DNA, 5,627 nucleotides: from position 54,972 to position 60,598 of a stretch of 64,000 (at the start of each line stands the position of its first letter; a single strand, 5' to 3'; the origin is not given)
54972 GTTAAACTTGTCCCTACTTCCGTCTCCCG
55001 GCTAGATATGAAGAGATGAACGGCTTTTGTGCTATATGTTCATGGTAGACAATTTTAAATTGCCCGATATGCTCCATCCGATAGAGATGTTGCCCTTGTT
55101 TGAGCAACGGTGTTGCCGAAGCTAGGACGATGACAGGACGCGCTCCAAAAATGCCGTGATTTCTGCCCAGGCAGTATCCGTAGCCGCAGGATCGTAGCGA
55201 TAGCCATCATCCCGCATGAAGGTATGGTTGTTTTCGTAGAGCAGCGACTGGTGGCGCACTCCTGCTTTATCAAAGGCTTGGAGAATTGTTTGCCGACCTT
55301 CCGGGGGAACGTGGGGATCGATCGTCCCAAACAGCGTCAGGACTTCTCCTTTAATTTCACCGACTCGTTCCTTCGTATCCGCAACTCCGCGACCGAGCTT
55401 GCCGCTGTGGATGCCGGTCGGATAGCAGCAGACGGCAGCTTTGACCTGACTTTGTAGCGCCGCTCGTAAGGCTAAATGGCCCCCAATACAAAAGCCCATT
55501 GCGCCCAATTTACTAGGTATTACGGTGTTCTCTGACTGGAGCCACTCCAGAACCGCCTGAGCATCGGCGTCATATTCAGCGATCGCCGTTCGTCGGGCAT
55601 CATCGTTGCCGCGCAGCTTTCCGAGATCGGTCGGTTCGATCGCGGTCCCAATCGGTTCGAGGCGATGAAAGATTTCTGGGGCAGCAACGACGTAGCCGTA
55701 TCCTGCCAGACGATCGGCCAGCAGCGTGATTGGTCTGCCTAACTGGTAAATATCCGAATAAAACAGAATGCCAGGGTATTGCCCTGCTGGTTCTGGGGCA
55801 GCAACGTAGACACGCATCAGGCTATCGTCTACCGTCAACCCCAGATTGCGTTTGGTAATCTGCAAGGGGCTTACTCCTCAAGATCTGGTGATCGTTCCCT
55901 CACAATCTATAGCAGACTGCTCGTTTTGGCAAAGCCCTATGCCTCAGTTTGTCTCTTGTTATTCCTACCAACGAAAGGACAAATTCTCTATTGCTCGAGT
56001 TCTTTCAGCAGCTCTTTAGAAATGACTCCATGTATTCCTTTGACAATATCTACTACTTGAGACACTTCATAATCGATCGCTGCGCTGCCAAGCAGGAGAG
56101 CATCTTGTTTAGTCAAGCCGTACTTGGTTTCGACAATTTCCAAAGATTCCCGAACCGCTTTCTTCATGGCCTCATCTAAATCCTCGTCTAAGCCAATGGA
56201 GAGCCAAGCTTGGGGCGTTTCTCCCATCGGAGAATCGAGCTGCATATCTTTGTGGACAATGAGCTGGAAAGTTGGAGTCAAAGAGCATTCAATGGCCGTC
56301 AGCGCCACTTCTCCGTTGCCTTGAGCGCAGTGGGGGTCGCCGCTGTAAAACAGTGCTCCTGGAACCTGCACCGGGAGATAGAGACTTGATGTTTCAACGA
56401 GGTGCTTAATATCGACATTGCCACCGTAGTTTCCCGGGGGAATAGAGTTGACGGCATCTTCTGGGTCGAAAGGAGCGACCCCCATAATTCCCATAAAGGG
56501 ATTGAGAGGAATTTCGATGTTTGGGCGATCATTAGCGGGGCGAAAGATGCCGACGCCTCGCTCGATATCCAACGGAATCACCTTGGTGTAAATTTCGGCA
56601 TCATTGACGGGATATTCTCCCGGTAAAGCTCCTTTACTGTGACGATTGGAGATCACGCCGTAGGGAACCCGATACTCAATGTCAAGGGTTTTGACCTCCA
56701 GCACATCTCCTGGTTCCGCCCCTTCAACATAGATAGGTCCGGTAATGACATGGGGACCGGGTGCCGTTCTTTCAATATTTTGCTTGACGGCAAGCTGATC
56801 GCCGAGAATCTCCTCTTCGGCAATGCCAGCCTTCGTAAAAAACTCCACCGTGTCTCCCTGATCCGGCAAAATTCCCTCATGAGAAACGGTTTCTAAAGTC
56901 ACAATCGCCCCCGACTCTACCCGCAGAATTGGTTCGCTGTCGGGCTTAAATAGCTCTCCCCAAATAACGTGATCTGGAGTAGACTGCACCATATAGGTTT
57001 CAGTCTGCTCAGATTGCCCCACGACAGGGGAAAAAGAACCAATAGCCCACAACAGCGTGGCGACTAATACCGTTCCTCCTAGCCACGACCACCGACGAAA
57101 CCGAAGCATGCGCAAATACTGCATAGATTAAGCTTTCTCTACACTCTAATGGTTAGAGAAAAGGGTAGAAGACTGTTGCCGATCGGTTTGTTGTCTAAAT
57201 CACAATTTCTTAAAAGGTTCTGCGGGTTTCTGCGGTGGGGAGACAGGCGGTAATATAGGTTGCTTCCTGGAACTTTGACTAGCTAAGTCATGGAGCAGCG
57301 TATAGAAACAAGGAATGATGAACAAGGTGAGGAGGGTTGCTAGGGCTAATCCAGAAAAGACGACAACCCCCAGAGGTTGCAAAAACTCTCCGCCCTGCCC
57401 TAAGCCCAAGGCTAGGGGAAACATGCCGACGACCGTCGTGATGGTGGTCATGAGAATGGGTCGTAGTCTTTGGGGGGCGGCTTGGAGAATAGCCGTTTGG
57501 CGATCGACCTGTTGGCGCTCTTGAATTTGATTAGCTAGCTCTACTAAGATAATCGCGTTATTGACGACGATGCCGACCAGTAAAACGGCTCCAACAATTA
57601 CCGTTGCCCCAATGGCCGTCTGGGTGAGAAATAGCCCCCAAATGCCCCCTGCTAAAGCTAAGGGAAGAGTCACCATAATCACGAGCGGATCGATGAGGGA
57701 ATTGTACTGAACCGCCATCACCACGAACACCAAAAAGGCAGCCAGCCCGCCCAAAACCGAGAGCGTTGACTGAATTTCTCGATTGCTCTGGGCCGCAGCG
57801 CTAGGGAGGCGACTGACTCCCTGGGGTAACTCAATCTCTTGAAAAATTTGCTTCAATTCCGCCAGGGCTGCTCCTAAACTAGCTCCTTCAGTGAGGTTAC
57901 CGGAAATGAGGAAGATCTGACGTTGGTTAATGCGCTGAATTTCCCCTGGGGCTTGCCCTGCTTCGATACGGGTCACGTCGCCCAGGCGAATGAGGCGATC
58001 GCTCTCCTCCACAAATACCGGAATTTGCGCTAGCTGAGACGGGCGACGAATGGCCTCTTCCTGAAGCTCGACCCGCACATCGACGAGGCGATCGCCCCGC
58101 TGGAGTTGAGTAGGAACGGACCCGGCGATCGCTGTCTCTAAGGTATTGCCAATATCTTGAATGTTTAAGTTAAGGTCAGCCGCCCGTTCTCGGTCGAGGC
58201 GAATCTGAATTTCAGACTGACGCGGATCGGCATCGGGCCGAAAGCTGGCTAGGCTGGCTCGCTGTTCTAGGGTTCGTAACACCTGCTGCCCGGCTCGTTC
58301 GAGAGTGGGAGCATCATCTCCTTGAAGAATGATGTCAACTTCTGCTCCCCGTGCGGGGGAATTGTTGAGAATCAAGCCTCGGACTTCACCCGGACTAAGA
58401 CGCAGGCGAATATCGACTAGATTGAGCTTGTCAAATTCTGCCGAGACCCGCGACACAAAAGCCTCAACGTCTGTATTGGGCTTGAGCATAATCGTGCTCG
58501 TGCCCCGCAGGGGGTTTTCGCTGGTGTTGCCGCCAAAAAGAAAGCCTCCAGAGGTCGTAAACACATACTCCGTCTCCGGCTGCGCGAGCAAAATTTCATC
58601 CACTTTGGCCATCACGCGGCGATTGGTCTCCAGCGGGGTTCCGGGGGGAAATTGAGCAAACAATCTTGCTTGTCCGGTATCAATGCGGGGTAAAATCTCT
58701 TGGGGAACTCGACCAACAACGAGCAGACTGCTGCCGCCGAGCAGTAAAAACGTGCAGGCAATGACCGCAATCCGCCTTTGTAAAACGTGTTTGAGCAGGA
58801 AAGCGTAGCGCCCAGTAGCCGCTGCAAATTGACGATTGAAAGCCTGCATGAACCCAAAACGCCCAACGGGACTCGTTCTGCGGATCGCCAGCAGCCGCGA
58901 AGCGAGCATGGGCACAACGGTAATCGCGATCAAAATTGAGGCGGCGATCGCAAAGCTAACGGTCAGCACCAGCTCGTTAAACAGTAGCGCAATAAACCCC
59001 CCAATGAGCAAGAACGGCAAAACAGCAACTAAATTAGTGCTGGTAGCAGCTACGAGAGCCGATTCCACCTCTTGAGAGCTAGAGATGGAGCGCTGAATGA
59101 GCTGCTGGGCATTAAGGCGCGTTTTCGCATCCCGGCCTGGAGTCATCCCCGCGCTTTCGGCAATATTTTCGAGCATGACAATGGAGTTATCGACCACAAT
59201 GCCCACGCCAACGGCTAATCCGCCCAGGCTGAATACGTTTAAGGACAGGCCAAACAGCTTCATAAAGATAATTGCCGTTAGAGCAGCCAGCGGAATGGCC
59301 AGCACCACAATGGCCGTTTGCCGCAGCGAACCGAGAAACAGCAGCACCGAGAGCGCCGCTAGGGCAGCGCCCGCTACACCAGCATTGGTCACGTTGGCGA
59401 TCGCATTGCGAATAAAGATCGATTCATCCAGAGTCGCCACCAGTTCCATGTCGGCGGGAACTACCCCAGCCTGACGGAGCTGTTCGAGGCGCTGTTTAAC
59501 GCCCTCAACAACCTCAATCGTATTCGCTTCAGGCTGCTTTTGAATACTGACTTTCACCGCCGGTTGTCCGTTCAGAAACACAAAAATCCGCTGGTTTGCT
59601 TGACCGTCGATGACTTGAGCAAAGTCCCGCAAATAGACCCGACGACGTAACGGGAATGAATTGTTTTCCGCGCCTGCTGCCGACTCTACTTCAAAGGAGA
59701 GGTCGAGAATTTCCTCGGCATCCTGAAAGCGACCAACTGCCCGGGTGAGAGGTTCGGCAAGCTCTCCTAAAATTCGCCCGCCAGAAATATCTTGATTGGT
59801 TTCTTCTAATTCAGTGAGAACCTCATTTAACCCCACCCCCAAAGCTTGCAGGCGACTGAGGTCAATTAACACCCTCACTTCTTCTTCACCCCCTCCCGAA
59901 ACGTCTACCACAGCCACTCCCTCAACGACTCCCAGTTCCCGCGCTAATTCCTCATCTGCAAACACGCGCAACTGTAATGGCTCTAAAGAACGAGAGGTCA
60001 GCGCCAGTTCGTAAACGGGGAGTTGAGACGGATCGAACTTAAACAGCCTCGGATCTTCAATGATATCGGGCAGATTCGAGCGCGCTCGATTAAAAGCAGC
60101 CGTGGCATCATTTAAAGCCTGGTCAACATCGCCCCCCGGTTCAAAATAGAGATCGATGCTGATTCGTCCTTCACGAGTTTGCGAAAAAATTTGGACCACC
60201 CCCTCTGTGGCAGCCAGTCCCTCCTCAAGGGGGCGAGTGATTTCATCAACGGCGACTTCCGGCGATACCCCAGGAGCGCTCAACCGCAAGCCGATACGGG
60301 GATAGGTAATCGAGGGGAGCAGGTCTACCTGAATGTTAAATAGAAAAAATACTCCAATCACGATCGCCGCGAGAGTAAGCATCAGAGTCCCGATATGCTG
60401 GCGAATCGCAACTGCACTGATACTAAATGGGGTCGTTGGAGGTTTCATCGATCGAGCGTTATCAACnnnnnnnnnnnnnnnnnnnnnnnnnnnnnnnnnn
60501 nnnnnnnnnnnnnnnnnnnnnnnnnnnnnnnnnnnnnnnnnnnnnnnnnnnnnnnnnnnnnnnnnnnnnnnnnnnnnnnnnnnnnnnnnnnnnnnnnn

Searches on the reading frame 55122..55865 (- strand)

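Call 64: search_protein_families(library=pfam, proteins=[window:55122-55865:-], max_evalue=0.001)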
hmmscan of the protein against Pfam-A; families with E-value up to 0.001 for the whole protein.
window:55122-55865:- (247 aa): 3 families
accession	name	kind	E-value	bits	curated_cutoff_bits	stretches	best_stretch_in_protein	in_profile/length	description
PF01738.24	DLH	-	4.9e-34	118.3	21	1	17-243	1-216/217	Dienelactone hydrolase family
PF00326.27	Peptidase_S9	-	2e-05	24.7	22.6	0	101-138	47-84/213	Prolyl oligopeptidase family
PF07224.18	Chlorophyllase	-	0.00039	19.7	26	1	19-71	31-83/301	Chlorophyllase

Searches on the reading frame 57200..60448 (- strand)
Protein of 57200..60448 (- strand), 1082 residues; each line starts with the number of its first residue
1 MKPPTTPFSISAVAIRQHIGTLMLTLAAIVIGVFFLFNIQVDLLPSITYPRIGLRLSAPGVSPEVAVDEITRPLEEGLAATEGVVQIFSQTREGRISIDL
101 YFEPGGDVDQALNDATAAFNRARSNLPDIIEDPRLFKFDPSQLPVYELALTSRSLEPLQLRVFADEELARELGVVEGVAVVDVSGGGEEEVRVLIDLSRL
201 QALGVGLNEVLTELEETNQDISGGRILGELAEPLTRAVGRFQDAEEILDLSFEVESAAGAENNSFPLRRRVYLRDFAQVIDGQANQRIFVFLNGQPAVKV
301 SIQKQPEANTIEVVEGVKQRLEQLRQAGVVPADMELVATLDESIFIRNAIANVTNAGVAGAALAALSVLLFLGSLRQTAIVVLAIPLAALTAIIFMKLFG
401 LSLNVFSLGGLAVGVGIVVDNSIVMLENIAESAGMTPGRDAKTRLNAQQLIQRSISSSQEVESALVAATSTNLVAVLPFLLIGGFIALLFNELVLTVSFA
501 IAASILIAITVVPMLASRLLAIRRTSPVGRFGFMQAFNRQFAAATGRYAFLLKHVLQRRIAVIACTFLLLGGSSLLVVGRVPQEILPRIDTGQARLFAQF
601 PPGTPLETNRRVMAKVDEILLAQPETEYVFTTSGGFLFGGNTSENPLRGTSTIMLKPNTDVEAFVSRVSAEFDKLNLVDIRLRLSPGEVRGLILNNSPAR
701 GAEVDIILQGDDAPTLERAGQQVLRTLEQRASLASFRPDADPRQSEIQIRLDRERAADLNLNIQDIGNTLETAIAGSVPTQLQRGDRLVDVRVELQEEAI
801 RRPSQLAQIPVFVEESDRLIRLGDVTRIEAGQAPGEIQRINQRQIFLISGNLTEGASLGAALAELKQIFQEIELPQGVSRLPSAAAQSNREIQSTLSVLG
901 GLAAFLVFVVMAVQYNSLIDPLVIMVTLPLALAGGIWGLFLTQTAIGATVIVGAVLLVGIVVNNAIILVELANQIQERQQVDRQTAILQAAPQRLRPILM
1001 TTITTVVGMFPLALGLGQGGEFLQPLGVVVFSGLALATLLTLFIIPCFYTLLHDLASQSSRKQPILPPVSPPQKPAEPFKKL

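Call 64: search_protein_families(library=pfam, proteins=[window:57200-60448:-], max_evalue=0.001)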
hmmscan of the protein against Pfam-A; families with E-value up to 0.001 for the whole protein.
window:57200-60448:- (1082 aa): 2 families
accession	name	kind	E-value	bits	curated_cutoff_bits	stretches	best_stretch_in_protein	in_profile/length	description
PF00873.25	ACR_tran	-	7.2e-289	961.3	28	1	11-1053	2-1021/1021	AcrB/AcrD/AcrF family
PF02355.23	SecD_SecF_C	-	0.00032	20.6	20.5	0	901-1046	38-180/189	Protein export membrane protein SecD/SecF, C-terminal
